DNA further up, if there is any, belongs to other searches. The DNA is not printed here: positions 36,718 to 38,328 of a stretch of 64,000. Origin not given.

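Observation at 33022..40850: Bacterial NOS placed beside two paralogous ATP-grasp ligases and an MFS exporter under a consensus promoter: candidate uncharacterised NO-dependent small-molecule pathway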

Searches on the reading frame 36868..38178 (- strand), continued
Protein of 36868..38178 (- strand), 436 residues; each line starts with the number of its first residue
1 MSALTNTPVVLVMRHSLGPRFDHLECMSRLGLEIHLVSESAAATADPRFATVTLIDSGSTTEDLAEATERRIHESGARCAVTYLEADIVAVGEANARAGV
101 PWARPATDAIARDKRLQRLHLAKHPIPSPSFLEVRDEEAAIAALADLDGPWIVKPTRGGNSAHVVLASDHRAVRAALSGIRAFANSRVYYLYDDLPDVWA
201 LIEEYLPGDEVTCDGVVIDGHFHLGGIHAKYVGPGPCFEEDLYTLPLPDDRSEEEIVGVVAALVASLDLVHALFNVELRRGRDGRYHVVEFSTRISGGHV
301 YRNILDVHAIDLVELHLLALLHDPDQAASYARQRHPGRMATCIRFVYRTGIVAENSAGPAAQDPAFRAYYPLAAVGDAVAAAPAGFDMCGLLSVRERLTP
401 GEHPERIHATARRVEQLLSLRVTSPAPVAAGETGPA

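Call 94: search_protein_families(library=ncbifam, proteins=[L005:5189-7225:-, L005:3771-5192:-, L018:3254-5182:-, L018:1526-3241:-, L018:1-1050:-, L005:15761-17395:+, L005:17834-18826:-, L005:18859-19662:-, L005:19686-20462:-, L005:11275-12714:-], max_evalue=0.00001)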
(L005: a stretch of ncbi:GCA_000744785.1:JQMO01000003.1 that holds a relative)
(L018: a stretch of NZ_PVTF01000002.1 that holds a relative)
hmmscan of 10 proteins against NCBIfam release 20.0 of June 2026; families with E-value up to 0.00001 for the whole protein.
L005:5189-7225:- (678 aa): 0 families

L005:3771-5192:- (473 aa): 14 families
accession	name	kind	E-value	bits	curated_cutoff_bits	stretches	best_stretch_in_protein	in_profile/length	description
NF052556.1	NtrsucLyaStm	equivalog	2.2e-242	804.9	650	1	7-473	11-465/466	nitrosuccinate lyase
NF006554.0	PRK09053.1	equivalog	2e-118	396.1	595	2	239-472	212-445/453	3-carboxy-cis,cis-muconate cycloisomerase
TIGR02426.1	protocat_pcaB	equivalog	2.9e-106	355.2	355.75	1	19-378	7-338/338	3-carboxy-cis,cis-muconate cycloisomerase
NF052536.2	CoM_syn_XcbD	exception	4.5e-87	292.6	600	2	238-472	209-443/443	3-sulfopropionylcysteine synthase XcbD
NF006500.1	PRK08937.2-4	subfamily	2.4e-85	287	626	2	239-472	210-443/448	adenylosuccinate lyase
NF004631.0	PRK05975.1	equivalog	6.5e-56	189.8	371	2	11-209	8-203/352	3-carboxy-cis,cis-muconate cycloisomerase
TIGR00928.1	purB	equivalog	9.3e-55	186.1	326.2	1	30-470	17-434/436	adenylosuccinate lyase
NF008909.0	PRK12273.1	subfamily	1.2e-10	40.9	510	1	112-205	141-235/474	aspartate ammonia-lyase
NF006764.0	PRK09285.1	equivalog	1.2e-09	37.1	446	1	102-209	111-216/456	adenylosuccinate lyase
TIGR00838.1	argH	equivalog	2.8e-09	36.5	279.5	0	29-204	24-197/455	argininosuccinate lyase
TIGR00979.1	fumC_II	equivalog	5.4e-09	35.3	664.75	0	106-204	129-228/458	class II fumarate hydratase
NF009089.0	PRK12425.1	equivalog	9.7e-09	34.6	840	0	105-204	129-229/464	class II fumarate hydratase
NF002563.0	PRK02186.1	subfamily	1.3e-07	30.3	625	1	265-397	644-776/890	argininosuccinate lyase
TIGR00839.1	aspA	equivalog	4.5e-06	25.9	681.2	0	267-342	275-349/468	aspartate ammonia-lyase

L018:3254-5182:- (642 aa): 0 families

L018:1526-3241:- (571 aa): 97 families (the best 25 are shown)
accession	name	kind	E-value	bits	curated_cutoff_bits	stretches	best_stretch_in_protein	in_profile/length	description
NF047394.1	AcylCoAsynMbcS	equivalog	1.9e-101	340.3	850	1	47-543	19-524/525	acyl-CoA synthetase MbcS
NF003313.0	PRK04319.1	equivalog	2.1e-97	326.7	729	1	24-545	28-567/574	acetate--CoA ligase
NF004837.0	PRK06187.1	subfamily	2.8e-74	250.3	476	1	65-538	30-521/531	long-chain-fatty-acid--CoA ligase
TIGR02262.1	benz_CoA_lig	subfamily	5.3e-71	239.9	375.25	1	66-537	28-507/508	benzoate-CoA ligase family protein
TIGR02188.1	Ac_CoA_lig_AcsA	equivalog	1.4e-65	221.7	724.95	2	190-537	235-603/629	acetate--CoA ligase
NF001208.0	PRK00174.1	subfamily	3.8e-64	217.1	657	2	190-537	253-618/649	acetate--CoA ligase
NF006182.0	PRK08316.1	subfamily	9.4e-59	199.3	663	1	50-538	22-516/523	fatty acyl-CoA synthetase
TIGR01733.1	AA-adenyl-dom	subfamily_domain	7.6e-54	183.1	317.4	1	70-468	1-409/409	amino acid adenylation domain-containing protein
NF004808.0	PRK06155.1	equivalog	3.7e-53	180.6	722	1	65-540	43-523/542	ATP-dependent acyl-CoA ligase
NF006181.0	PRK08314.1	subfamily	1.4e-51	175.4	705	2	190-543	200-558/563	long-chain-fatty-acid--CoA ligase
NF004511.1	PRK05852.1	equivalog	2.4e-50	171.6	650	1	56-537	14-502/505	FadD7 family fatty acid--CoA ligase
NF053567.1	HBDA_AROS1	equivalog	8.9e-50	169.5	1000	1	66-536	37-516/523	3-hydroxybenzoate--CoA ligase HbdA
NF005714.0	PRK07529.1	subfamily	1e-49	169.4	632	1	189-543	213-580/640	acyl-CoA synthetase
NF005801.1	PRK07656.1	equivalog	1.2e-49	169.3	657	1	65-536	23-500/500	FadD3 family acyl-CoA ligase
NF006020.0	PRK08162.1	subfamily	1.5e-47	162.2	677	1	185-538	174-537/545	acyl-CoA synthetase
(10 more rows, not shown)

L018:1-1050:- (350 aa): 7 families
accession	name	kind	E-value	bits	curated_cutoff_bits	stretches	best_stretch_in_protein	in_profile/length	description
TIGR00893.1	2A0114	subfamily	1.7e-13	50.3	395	1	118-346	24-264/399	D-galactonate transporter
TIGR00881.1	2A0104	subfamily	1.6e-11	43.9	407.75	1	114-269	21-163/379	phosphoglycerate transporter protein PgtP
TIGR00894.1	2A0114euk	subfamily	5.9e-09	35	626.45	1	117-271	70-216/465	Na(+)-dependent inorganic phosphate cotransporter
NF008433.0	PRK11273.1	equivalog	8.7e-09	35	748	1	84-269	25-200/452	glycerol-3-phosphate transporter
TIGR00712.1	glpT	equivalog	9.9e-08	31.5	632.55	1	84-268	25-203/440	glycerol-3-phosphate transporter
NF049980.1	SfMCT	equivalog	1.8e-07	30.2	320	1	114-280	28-186/378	L-lactate MFS transporter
TIGR00880.1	2_A_01_02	superfamily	2.9e-07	30.7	131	1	126-273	1-140/141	multidrug resistance protein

L005:15761-17395:+ (544 aa): 67 families (the best 25 are shown)
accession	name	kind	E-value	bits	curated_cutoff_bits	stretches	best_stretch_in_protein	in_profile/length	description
NF004837.0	PRK06187.1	subfamily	4.2e-33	114.4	476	3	313-463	287-453/531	long-chain-fatty-acid--CoA ligase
NF038343.1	ligase_FadD11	exception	1.8e-31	109.2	950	2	163-452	157-466/585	fatty acid--CoA ligase FadD11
NF005702.0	PRK07514.1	subfamily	2.1e-26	92.3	558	2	312-466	270-434/506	malonyl-CoA synthase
NF005801.1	PRK07656.1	equivalog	1.2e-24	86.9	657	2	27-267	11-269/500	FadD3 family acyl-CoA ligase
TIGR01923.1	menE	equivalog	5.2e-24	84.9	330.15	1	313-465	225-381/442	o-succinylbenzoate--CoA ligase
NF006182.0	PRK08316.1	subfamily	5.7e-22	77.9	663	2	339-467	315-452/523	fatty acyl-CoA synthetase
NF002966.0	PRK03640.1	equivalog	2e-21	76.2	556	1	307-464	248-414/483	o-succinylbenzoate--CoA ligase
NF006539.0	PRK09029.1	equivalog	3.5e-21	75.6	494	2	313-467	241-388/458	o-succinylbenzoate--CoA ligase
NF009233.0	PRK12583.1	subfamily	8.1e-21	74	832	2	371-466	392-484/558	fatty acid CoA ligase family protein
NF004511.1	PRK05852.1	equivalog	9.3e-21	74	650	2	373-467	349-439/505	FadD7 family fatty acid--CoA ligase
NF058661.1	cispen_AMP_AmcH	equivalog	1.5e-19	69.9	370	1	312-447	241-384/458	adenylate-forming 2-oxoglutaryl-ACP ligase AmcH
TIGR01733.1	AA-adenyl-dom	subfamily_domain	7.8e-19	67.7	317.4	1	48-311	4-269/409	amino acid adenylation domain-containing protein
NF041592.1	carboxyl_red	equivalog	3.8e-18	64.6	1300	1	155-463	223-527/1160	carboxylic acid reductase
NF005714.0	PRK07529.1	subfamily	8.1e-18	64.1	632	1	312-462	338-505/640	acyl-CoA synthetase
NF009071.0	PRK12406.1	subfamily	3.1e-17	62.2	701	1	336-466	297-436/510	acyl-CoA synthetase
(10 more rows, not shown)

L005:17834-18826:- (330 aa): 10 families
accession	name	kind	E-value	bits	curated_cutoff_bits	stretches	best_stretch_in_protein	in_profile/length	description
NF058653.1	LipP1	equivalog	6.3e-89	297.8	350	1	50-312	39-297/300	LipP1 family hormone-sensitive lipase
NF033149.0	CHL_hydrolase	equivalog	6.3e-65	219.1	500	1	69-295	59-285/310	chloramphenicol hydrolase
NF007547.0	PRK10162.1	equivalog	8.4e-38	130.1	389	1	56-294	59-294/321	acetyl esterase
NF058651.1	GESAG_HSLs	subfamily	8.8e-28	97.2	430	1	83-294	65-270/296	GESAG motif subfamily hormone-sensitive lipase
NF058649.1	GTSAG_HSLs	subfamily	8e-26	91.2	380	1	70-300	74-296/312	GTSAG motif subfamily hormone-sensitive lipase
NF058650.1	GCSAG_HSLs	subfamily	4.1e-17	62.7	410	1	85-295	85-290/314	GCSAG motif subfamily hormone-sensitive lipase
NF052354.1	EstLipQMycob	equivalog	8.6e-12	44.4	700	1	65-181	147-261/418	esterase LipQ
NF042968.1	AcxylEst_AxeA1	equivalog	2.5e-09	36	700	1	84-224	47-187/459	acetylxylan esterase AxeA1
NF052352.1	TriaclglyLipLipYMycb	equivalog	2.7e-07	30.1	450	1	88-302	191-385/397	triacylglycerol lipase LipY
NF041902.1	pecacetest_PaeX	equivalog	6.9e-06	25.3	550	0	68-176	62-169/318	pectin acetylesterase PaeX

L005:18859-19662:- (267 aa): 10 families
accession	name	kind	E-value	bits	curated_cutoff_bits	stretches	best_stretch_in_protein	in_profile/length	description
NF033621.1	de_GSH_amidase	exception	2.6e-37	128.6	355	1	21-256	20-254/260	deaminated glutathione amidase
NF043013.1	DeGluthAmidYersProt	equivalog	2.1e-36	125.5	500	1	44-256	45-269/278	deaminated glutathione amidase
NF007757.0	PRK10438.1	equivalog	1.9e-32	112.5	249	1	25-254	27-249/256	amidohydrolase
TIGR03381.1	agmatine_aguB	equivalog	6.9e-27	94.5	410.25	1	21-257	19-273/279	N-carbamoylputrescine amidase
NF040852.1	nitrile_Arch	equivalog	7.5e-25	87.6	500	1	27-244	28-242/262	nitrilase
NF010588.0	PRK13981.1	equivalog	2.8e-18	65.6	479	1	22-228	27-234/546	NAD+ synthase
NF009803.0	PRK13287.1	equivalog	3.4e-18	65.5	406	1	6-247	26-267/333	formamidase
TIGR00546.1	lnt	equivalog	5.1e-18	65.4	132.9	2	122-201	299-383/395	apolipoprotein N-acyltransferase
NF009802.0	PRK13286.1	equivalog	8.4e-18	64.4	427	1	29-247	48-268/345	aliphatic amidase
TIGR04048.1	nitrile_sll0784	equivalog_domain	3.9e-09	35.9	502.6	1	59-150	75-163/301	Nit6803 family nitrilase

L005:19686-20462:- (258 aa): 0 families

L005:11275-12714:- (479 aa): 30 families (the best 25 are shown)
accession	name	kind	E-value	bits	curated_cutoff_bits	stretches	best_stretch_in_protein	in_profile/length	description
NF052282.1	PLP_TF_PdxR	equivalog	7e-118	394.5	320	1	27-463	5-447/448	MocR-like pyridoxine biosynthesis transcription factor PdxR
NF052281.1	rhizopine_MocR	equivalog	3.9e-86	289.6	650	1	14-466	9-478/479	rhizopine catabolism transcriptional regulator MocR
NF052285.1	GABA_TF_GabR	exception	3e-70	237.3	600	1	30-463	6-452/456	MocR-like transcriptional regulator GabR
NF052290.2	MocR_like_YczR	exception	1.6e-52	178.7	487.4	1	22-465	18-456/458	MocR-like transcription factor YczR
NF052286.1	ecto_TF_EhuR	exception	1.8e-42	145.5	480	1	26-442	14-423/458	MocR-like ectoine utilization transcription factor EhuR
TIGR04461.1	endura_MppQ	equivalog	7.5e-37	127.3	540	1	108-427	10-343/392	enduracididine biosynthesis enzyme MppQ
NF012025.0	PRK15481.1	equivalog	2e-29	102.5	573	1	26-401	9-369/432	MocR-like B6 salvage transcription factor PtsJ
NF041364.1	GntC_guanitoxin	equivalog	5.5e-21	74.8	415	1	144-413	29-307/356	guanitoxin biosynthesis PLP-dependent (S)-gamma-hydroxy-L-arginine cyclodehydratase GntC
TIGR03947.1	viomycin_VioD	equivalog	7e-16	58.1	390.9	1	146-409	45-307/359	capreomycidine synthase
NF004770.0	PRK06108.1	subfamily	1.9e-15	56.6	422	1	137-407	53-336/396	pyridoxal phosphate-dependent aminotransferase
NF006514.0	PRK08960.1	equivalog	1.6e-13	50.3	554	1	131-384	51-305/388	pyridoxal phosphate-dependent aminotransferase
NF005601.0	PRK07337.1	equivalog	4.1e-13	49.2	496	1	118-381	43-305/394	pyridoxal phosphate-dependent aminotransferase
TIGR04544.1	3metArgNH2trans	equivalog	3.9e-11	42.7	350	1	141-361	41-268/366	beta-methylarginine biosynthesis bifunctional aminotransferase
NF053730.1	TransRegRv1152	equivalog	7.1e-10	38.9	170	1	14-89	7-82/120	Rv1152 family transcriptional regulator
TIGR03537.1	DapC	equivalog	9.6e-10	37.9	453.6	1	134-388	18-279/350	succinyldiaminopimelate transaminase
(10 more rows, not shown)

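Call 95: predict_structure(alignment_id=A1)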
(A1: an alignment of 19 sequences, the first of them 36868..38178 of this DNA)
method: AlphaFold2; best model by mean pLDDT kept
length: 436 residues; sequences in the alignment: 19
mean_pLDDT: 90.6   pTM: 0.88
mean pLDDT of the five models: 90.6, 90.5, 90.2, 90.0, 89.3
residues with pLDDT >= 90: 330; 70-90: 80; 50-70: 16; < 50: 10
segments of 3 or more residues with pLDDT < 50: 427-436
pLDDT, mean of each block of 10 residues (from residue 1): 91 87 92 97 93 94 97 97 92 97 94 95 95 95 87 86 85 93 85 89 91 95 94 70 84 94 96 94 92 78 94 95 96 94 94 97 96 93 85 93 92 97 67 37
secondary structure, 60 per line:
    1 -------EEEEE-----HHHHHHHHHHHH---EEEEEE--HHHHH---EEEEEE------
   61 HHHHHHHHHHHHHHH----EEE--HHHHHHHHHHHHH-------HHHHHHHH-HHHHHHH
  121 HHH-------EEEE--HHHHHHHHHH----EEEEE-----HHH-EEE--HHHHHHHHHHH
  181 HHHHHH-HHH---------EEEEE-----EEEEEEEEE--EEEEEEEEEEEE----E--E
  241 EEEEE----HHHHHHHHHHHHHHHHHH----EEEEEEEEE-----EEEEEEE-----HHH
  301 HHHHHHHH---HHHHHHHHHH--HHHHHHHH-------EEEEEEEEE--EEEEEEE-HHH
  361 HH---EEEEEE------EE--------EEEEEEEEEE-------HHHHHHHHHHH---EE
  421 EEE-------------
elements in order: E8-12 H18-29 E33-38 H41-45 E49-54 H61-75 E80-82 H85-97 H105-112 H114-123 E131-134 H137-146 E151-155 E165-167 H170-186 E200-204 E210-218 E221-232 E240-245 H250-267 E272-280 E286-292 H298-308 H312-321 H324-331 E339-347 E350-356 H358-362 E366-371 E388-397 H405-415 E419-423

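Call 97: search_protein_representatives(alignment_id=A1)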
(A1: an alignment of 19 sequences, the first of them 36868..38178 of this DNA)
Query: 19 sequences, 428 profile positions. Proteins with E-value up to 0.001 (for the whole library): 12293; up to 1e-10: 4320; up to 1e-30: 82. The best 150 are listed.
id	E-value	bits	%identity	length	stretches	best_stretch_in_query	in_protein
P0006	7.4e-194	660.7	-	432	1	13-426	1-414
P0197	1.3e-187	640.1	-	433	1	4-425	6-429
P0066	3.2e-178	609.2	-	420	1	8-423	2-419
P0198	2.4e-148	510.7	-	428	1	5-424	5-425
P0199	9.5e-147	505.5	-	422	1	6-426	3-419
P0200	2.9e-144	497.3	-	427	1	6-425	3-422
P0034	1.1e-138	478.9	-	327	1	100-424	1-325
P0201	1.2e-135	468.9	-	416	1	8-422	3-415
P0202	6.4e-133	459.9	-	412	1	13-420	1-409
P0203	3.5e-132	457.4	-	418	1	6-423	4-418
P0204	3.2e-127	441.1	-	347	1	80-423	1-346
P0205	4.6e-126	437.3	-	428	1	8-425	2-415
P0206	2.6e-122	424.9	-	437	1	8-420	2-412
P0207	2.1e-121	422.0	-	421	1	8-426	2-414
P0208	1.8e-120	418.9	-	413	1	8-425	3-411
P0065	1.3e-56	208.5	-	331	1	69-237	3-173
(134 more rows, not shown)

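Call 98: fold_search(model_id=the predicted structure, library=pdb)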
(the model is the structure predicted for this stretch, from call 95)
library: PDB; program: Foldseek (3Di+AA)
matches with E <= 10: 1915; with E <= 0.001: 627
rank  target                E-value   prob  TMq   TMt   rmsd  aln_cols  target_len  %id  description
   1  3vot_B                1.9e-28  1.00  0.79  0.87   3.0       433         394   19  Crystal structure of L-amino acid ligase from Bacillus licheniformis (released 2012-11-07)
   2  3vot_A                5.1e-28  1.00  0.80  0.84   3.4       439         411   20  Crystal structure of L-amino acid ligase from Bacillus licheniformis (released 2012-11-07)
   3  3vmm                  1.4e-25  1.00  0.79  0.73   4.3       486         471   18  Crystal structure of BacD, an L-amino acid dipeptide ligase from Bacillus subtilis (released 2012-04-11)
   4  3wnz                  3.4e-25  1.00  0.76  0.71   4.6       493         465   17  Crystal structure of Bacillus subtilis YwfE, an L-amino acid ligase, with bound ADP-Mg-Pi (released 2014-05-14)
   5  3wo1                  4.8e-25  1.00  0.75  0.71   5.1       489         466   16  Crystal structure of Trp332Ala mutant YwfE, an L-amino acid ligase, with bound ADP-Mg-Ala (released 2014-05-14)
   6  4dim                  2.7e-24  1.00  0.69  0.75   5.8       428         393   14  Crystal structure of phosphoribosylglycinamide synthetase from Anaerococcus prevotii (released 2012-02-29)
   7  4wd3_A                3.0e-24  1.00  0.67  0.74   5.5       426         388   18  Crystal structure of an L-amino acid ligase RizA (released 2015-09-09)
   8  9yx2_B                1.5e-21  1.00  0.66  0.60   5.7       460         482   17  Structure of the long chain acyl-CoA carboxylase complex from Mycobacterium smegmatis with ATP, bicarbonate, and propi (released 2025-11-26)
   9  3rv4                  2.5e-21  1.00  0.68  0.67   5.2       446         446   16  Crystal structure of E.coli biotin carboxylase R16E mutant in complex with Mg-ADP and bicarbonate (released 2011-05-18)
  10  3g8c_A                5.5e-21  1.00  0.67  0.66   5.5       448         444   16  Crystal Structure of Biotin Carboxylase in Complex with Biotin, Bicarbonate, ADP and Mg Ion (released 2009-03-03)
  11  9yx2_T                6.5e-21  1.00  0.66  0.61   5.6       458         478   16  Structure of the long chain acyl-CoA carboxylase complex from Mycobacterium smegmatis with ATP, bicarbonate, and propi (released 2025-11-26)
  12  9yx2_A                9.9e-21  1.00  0.66  0.50   5.7       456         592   17  Structure of the long chain acyl-CoA carboxylase complex from Mycobacterium smegmatis with ATP, bicarbonate, and propi (released 2025-11-26)
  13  3jzi_B                1.9e-20  1.00  0.66  0.65   5.8       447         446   16  Crystal structure of biotin carboxylase from E. Coli in complex with benzimidazole series (released 2009-11-03)
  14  2j9g_A                2.0e-20  1.00  0.65  0.64   5.8       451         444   16  Crystal structure of Biotin carboxylase from E. coli in complex with AMPPNP and ADP (released 2008-09-09)
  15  2gpw_D                2.5e-20  1.00  0.59  0.58   8.2       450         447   15  Crystal Structure of the Biotin Carboxylase Subunit, F363A Mutant, of Acetyl-CoA Carboxylase from Escherichia coli. (released 2006-07-04)
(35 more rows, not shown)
